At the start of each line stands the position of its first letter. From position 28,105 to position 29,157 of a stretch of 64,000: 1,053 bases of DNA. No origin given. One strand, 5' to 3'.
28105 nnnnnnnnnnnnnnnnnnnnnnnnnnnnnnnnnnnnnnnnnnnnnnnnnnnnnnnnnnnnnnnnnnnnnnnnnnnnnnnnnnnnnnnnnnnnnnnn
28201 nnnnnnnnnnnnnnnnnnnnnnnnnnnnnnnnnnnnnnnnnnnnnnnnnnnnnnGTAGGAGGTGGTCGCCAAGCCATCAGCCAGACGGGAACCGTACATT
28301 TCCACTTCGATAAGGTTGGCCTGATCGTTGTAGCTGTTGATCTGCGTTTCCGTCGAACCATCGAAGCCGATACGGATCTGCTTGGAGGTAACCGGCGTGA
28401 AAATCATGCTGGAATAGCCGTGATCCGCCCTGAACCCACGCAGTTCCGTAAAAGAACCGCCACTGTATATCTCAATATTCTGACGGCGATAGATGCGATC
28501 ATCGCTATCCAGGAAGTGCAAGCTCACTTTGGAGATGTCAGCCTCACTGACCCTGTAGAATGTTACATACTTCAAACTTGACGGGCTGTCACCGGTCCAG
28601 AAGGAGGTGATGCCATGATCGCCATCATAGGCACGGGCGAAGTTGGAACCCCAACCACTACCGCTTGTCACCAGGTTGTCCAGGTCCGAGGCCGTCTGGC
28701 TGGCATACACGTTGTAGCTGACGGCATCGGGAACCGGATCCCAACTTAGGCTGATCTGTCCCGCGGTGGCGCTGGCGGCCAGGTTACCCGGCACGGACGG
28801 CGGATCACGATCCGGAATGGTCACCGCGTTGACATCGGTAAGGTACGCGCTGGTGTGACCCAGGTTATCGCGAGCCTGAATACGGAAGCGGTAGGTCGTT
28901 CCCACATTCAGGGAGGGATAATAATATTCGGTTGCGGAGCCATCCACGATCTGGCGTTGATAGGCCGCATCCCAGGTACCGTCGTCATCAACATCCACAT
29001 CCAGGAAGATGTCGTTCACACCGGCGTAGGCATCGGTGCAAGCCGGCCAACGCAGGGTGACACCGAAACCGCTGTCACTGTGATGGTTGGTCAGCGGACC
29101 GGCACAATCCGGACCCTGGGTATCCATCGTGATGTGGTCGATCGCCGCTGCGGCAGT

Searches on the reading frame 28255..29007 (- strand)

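Call 89: search_protein_families(library=pfam, proteins=[window:28255-29007:-], max_evalue=0.1)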
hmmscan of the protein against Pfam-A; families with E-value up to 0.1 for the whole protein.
window:28255-29007:- (251 aa): 3 families
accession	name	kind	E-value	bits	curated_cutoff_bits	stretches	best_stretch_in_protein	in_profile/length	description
PF00041.27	fn3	-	7.8e-05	23.2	25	1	20-55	42-80/84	Fibronectin type III domain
PF14054.11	DUF4249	-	0.0056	16.7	28.5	1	19-175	66-198/269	Domain of unknown function (DUF4249)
PF21910.2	GH85_C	-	0.032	15.1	27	0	76-115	10-48/95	GH85 endohexosaminidases, C-terminal domain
